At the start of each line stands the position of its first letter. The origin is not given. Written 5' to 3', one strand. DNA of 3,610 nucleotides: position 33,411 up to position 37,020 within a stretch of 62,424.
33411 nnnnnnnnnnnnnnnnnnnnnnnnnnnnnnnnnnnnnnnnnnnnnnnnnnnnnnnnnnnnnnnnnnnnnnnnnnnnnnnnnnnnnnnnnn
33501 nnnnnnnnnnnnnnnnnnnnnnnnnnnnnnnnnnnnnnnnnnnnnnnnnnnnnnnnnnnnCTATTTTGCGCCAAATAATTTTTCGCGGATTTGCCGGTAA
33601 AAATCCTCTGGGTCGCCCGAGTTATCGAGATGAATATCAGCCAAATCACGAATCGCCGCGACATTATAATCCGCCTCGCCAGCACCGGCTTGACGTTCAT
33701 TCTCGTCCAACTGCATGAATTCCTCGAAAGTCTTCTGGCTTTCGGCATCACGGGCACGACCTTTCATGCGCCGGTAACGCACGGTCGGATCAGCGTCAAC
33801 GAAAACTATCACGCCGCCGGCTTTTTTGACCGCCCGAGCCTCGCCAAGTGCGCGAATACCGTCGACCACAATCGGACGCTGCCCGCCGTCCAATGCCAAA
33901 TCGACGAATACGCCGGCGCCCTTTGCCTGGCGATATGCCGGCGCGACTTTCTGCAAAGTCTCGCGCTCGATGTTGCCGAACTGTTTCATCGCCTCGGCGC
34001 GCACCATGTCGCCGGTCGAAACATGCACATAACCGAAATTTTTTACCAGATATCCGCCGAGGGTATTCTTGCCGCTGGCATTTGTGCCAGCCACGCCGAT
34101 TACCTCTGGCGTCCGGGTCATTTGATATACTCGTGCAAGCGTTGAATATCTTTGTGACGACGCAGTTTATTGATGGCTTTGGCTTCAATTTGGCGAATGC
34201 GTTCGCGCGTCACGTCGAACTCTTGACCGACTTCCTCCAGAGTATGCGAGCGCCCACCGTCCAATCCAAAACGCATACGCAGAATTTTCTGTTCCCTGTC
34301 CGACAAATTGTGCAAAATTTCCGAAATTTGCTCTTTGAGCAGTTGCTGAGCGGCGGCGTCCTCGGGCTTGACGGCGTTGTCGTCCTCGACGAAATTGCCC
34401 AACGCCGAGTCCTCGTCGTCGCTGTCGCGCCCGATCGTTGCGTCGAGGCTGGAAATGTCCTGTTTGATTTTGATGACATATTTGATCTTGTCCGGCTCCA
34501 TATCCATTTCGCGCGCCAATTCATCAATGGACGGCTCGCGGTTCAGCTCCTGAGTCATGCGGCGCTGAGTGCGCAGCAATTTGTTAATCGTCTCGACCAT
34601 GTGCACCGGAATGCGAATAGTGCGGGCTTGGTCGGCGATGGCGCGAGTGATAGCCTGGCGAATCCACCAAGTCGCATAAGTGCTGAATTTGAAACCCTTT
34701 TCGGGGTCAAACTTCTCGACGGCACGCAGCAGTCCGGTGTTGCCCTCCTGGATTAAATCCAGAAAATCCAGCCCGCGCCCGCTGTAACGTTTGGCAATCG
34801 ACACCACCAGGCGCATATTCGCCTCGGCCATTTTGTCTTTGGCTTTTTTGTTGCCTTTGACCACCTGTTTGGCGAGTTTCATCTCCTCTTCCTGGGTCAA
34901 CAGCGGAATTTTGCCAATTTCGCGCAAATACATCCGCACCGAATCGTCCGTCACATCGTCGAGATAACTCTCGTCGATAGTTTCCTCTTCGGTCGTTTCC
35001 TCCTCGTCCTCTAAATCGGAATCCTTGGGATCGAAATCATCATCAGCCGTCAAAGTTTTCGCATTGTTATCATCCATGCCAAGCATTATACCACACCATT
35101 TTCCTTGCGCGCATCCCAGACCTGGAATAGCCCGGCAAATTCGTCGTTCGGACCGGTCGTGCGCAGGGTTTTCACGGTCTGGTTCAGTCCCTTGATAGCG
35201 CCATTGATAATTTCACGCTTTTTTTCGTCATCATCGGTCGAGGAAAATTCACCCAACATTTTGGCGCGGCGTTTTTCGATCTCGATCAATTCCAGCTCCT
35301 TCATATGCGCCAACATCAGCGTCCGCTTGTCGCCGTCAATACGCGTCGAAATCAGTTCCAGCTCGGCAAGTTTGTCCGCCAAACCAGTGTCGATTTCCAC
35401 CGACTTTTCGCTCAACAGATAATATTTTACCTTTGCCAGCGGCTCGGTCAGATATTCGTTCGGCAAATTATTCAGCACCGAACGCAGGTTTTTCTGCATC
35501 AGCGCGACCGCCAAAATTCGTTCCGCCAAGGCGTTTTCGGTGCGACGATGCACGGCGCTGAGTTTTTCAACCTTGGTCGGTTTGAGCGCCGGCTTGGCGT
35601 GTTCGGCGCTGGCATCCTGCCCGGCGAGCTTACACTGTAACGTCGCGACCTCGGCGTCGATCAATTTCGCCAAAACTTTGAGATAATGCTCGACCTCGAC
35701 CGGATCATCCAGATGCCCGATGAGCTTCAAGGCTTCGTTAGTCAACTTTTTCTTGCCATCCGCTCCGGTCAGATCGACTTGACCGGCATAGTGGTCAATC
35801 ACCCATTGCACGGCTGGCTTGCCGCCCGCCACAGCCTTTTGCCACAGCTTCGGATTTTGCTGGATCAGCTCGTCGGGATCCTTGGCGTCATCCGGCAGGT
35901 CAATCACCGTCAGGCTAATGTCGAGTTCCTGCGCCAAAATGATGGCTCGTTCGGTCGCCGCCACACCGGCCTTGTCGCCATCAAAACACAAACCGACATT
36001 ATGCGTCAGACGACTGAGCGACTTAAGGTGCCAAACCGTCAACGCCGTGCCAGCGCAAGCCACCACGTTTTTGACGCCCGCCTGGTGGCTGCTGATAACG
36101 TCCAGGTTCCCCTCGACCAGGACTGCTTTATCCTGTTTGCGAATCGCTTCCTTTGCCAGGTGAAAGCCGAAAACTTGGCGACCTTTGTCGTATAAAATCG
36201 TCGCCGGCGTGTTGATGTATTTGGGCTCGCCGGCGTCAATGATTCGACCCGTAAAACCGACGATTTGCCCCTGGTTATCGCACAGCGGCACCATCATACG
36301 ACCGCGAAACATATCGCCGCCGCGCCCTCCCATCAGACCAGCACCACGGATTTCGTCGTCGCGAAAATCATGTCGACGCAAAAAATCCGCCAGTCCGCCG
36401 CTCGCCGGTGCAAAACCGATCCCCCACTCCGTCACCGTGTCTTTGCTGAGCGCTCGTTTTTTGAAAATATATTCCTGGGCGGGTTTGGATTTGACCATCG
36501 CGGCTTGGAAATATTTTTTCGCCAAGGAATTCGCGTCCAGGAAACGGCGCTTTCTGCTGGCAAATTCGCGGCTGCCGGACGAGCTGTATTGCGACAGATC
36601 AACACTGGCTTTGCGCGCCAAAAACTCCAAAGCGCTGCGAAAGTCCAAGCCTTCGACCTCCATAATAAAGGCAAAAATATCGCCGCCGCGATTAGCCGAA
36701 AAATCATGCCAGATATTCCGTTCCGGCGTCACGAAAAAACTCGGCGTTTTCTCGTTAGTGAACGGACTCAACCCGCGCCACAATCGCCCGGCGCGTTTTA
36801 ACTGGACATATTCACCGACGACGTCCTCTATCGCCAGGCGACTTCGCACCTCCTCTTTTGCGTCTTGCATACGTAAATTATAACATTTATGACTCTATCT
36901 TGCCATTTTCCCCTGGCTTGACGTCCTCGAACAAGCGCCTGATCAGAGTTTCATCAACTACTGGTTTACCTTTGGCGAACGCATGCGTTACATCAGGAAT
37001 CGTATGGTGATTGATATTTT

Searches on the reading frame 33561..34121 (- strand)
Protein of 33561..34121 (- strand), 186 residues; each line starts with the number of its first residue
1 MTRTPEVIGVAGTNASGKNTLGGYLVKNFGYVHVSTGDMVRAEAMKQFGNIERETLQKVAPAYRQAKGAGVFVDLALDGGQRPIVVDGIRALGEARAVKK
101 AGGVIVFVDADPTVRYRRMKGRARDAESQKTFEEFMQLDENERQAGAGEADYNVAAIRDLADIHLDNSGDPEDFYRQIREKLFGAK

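Call 9: search_protein_families(library=pfam, proteins=[window:33561-34121:-], max_evalue=0.01)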
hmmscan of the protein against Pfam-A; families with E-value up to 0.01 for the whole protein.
window:33561-34121:- (186 aa): 7 families
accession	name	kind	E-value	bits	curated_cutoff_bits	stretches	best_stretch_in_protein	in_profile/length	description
PF13207.12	AAA_17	-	3.4e-12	47.3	27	1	12-131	2-134/136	AAA domain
PF13238.12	AAA_18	-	3.8e-11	44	29.4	1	8-129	1-118/128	AAA domain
PF00406.28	ADK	-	3.8e-06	27.6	26.8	1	11-47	2-38/151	Adenylate kinase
PF13671.12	AAA_33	-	7.5e-05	23.5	27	1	8-138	2-136/143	AAA domain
PF01712.25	dNK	-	0.00016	21.9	27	0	8-59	1-45/203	Deoxynucleoside kinase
PF02224.24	Cytidylate_kin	-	0.00026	21.2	26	0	8-53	1-47/211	Cytidylate kinase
PF13189.12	Cytidylate_kin2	-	0.0098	16.5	28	0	7-59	1-50/176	Cytidylate kinase-like family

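Call 25: find_related_loci(query=window:33561-34121:-, collection=metagenome_contigs, flank=10000)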
Query window:33561-34121:- (186 aa) in metagenome_contigs; peptide patterns used: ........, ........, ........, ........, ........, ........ (x = any residue, [..] = any of these).
442 stretches matched a pattern; 2 encode a relative of the query (tblastn E <= 1e-3); 2 distinct loci.
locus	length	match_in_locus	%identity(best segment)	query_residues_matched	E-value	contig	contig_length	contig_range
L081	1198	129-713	35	1-186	4e-24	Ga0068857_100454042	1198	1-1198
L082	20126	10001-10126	60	1-43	3e-11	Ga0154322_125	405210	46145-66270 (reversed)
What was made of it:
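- Tried and rejected: (4) A metagenome scan with the adjacent kinase found no close relative (call 25).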

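Call 26: list_cluster_members(proteins=[P0001, window:33561-34121:-, window:28305-28697:-])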
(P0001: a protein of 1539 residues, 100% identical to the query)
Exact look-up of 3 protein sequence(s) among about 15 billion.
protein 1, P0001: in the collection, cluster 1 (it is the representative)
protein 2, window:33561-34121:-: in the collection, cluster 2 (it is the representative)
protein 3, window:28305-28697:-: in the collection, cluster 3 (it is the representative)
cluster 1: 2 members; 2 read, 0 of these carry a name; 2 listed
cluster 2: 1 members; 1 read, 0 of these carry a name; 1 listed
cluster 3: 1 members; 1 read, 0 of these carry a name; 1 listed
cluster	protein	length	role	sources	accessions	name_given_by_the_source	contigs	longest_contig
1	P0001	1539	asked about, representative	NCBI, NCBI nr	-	-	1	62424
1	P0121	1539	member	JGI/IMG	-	-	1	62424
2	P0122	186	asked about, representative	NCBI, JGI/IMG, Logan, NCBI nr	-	-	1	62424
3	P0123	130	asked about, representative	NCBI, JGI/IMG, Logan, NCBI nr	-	-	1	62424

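Call 27: find_encoding_contigs(protein=window:33561-34121:-, flank=8000, max_places=10)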
Protein window:33561-34121:- (186 aa): 1 contig read that carries it; 1 place shown.
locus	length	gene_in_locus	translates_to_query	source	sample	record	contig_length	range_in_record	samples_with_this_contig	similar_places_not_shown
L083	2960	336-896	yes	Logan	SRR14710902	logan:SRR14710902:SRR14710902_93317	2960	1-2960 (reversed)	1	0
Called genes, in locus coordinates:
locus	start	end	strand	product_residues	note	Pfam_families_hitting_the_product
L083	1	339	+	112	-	?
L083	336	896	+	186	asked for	PF00406:ADK (weak), PF13207:AAA_17, PF13238:AAA_18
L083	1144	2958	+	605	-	?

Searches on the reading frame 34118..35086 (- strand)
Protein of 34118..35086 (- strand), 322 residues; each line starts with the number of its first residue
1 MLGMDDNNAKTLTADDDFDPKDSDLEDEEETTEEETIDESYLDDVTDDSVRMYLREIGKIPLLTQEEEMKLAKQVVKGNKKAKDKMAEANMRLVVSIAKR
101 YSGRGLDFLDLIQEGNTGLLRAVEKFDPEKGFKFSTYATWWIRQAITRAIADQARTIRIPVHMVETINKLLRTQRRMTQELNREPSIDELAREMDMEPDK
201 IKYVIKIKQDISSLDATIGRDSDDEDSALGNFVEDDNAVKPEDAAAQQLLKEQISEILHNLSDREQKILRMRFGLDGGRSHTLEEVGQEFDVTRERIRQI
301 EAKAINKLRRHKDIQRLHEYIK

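Call 9: search_protein_families(library=pfam, proteins=[window:34118-35086:-], max_evalue=0.01)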
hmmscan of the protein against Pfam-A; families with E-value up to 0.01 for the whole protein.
window:34118-35086:- (322 aa): 4 families
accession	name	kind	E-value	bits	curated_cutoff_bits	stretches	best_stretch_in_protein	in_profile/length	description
PF04542.20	Sigma70_r2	-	2.6e-25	88.5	24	1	87-156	2-71/71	Sigma-70 region 2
PF04539.22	Sigma70_r3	-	2e-21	76.3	25.3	1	165-244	1-77/78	Sigma-70 region 3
PF04545.22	Sigma70_r4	-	5.1e-18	64.8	24.1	1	258-309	2-49/50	Sigma-70, region 4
PF00140.25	Sigma70_r1_2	-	1.2e-15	57.6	22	1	48-80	1-33/34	Sigma-70 factor, region 1.2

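Call 12: find_related_loci(query=window:34118-35086:-, collection=genome_contigs, flank=10000)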
Query window:34118-35086:- (322 aa) in genome_contigs; peptide patterns used: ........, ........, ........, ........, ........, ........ (x = any residue, [..] = any of these).
599 stretches matched a pattern (row limit reached: there are more); 539 encode a relative of the query (tblastn E <= 1e-3); the best 80 are kept; 80 distinct loci.
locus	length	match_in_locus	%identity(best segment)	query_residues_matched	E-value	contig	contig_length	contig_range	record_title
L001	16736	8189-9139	76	5-321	4e-163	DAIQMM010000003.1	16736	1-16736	MAG TPA_asm: Candidatus Nanosynbacter sp. isolate CTOTU1080 NODE_26_length_16736_cov_14.059888, whole genome shotgun seq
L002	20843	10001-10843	80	41-321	6e-156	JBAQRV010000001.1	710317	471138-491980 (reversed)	MAG: Candidatus Microsaccharimonas sp. isolate MFD12000_ilm_asm_bin21 k127_2025, whole genome shotgun sequence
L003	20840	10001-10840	80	41-320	2e-155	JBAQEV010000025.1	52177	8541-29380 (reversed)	MAG: Candidatus Saccharimonadales bacterium isolate MFD12003_ilm_asm_bin72 k127_158828, whole genome shotgun sequence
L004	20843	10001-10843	79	42-322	7e-155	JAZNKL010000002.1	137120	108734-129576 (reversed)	MAG: Candidatus Nanosyncoccus sp. isolate T1900044674_TS20190140.MAGScoT_cleanbin_000058 SGB_1627_k141_3245723, whole ge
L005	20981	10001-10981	71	1-322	2e-154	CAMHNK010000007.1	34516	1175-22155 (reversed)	MAG: uncultured Candidatus Saccharibacteria bacterium isolate SRR11784279_bin.101_metaWRAP_v1.3_MAG genome assembly, con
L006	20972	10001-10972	72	4-322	3e-154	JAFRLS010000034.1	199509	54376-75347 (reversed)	Candidatus Saccharibacteria bacterium isolate RGIG2584 Goat_Jejunum.Co__c857583, whole genome shotgun sequence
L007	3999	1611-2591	71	1-322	4e-159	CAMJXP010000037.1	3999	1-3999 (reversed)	MAG: uncultured Candidatus Saccharibacteria bacterium isolate SRR12081302_bin.79_metaWRAP_v1.3_MAG genome assembly, cont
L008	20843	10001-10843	80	41-321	2e-154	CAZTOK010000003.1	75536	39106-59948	MAG TPA_asm: uncultured Candidatus Saccharibacteria bacterium isolate SRP200132_co1_475 genome assembly, contig: NODE_43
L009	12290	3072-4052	70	1-322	4e-153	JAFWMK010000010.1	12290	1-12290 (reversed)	Candidatus Saccharibacteria bacterium isolate RGIG5872 Sheep_Jejunum-2__c211039, whole genome shotgun sequence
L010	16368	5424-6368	72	8-322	1e-152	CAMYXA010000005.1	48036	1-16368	MAG TPA_asm: uncultured Candidatus Saccharibacteria bacterium isolate SRR10912535_bin.55_metaWRAP_v1.3_MAG genome assemb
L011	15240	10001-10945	72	8-322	3e-152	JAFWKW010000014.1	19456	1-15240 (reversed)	Candidatus Saccharibacteria bacterium isolate RGIG5832 Sheep_Jejunum-1__c83389, whole genome shotgun sequence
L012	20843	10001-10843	77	42-322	1e-151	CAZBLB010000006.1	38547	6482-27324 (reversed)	MAG TPA_asm: uncultured Candidatus Saccharibacteria bacterium isolate SRP278969_co1_611 genome assembly, contig: NODE_84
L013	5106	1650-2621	70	3-322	5e-154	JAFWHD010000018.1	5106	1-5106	Candidatus Saccharibacteria bacterium isolate RGIG5735 Sheep_Ileum-1__c101192, whole genome shotgun sequence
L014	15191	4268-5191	73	17-322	2e-151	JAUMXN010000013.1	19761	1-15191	MAG: Candidatus Saccharibacteria bacterium isolate S16M_St_27 NODE_624_length_19761_cov_7.880392, whole genome shotgun s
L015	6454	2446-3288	77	42-322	3e-151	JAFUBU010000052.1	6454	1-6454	Candidatus Saccharibacteria bacterium isolate RGIG4351 Roe_deer_Jejunum-2__c87526, whole genome shotgun sequence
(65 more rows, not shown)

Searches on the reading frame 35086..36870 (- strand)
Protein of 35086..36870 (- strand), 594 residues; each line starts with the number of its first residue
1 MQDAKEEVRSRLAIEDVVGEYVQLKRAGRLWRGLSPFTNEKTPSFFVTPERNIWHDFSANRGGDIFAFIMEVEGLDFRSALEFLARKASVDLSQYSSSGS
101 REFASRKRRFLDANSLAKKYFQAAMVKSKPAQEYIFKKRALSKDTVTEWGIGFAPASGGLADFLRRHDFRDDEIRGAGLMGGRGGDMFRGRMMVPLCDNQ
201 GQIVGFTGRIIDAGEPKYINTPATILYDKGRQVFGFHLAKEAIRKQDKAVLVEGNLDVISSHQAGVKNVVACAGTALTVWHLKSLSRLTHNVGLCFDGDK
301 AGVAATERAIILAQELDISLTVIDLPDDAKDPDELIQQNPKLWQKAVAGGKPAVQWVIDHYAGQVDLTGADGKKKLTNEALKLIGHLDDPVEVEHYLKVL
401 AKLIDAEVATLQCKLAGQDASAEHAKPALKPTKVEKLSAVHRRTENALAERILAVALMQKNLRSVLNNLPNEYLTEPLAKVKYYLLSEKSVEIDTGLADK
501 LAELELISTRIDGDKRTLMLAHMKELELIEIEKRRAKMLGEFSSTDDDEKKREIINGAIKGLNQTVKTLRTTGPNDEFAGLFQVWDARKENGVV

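Call 9: search_protein_families(library=pfam, proteins=[window:35086-36870:-], max_evalue=0.01)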
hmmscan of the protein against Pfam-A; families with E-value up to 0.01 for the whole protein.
window:35086-36870:- (594 aa): 7 families
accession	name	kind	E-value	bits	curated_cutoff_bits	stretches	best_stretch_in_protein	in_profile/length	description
PF08275.17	DNAG_N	-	1.6e-26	93.3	26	1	123-240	4-128/128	DNA primase catalytic core, N-terminal domain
PF01807.25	Zn_ribbon_DnaG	-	1.7e-24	85.9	24.9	1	5-94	6-95/98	CHC2 zinc finger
PF13155.12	Toprim_2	-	1.1e-19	71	22.1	1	250-336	1-88/88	Toprim-like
PF13662.12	Toprim_4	-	2e-14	54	25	1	248-323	2-84/85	Toprim domain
PF10410.14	DnaB_bind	-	2.6e-10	40.9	20.6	1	355-404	2-51/56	DnaB-helicase binding domain of primase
PF01751.28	Toprim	-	3.5e-09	37.2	23.1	1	249-314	2-81/96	Toprim domain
PF13362.12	Toprim_3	-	5e-06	27.3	27.2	1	250-339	3-92/95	Toprim domain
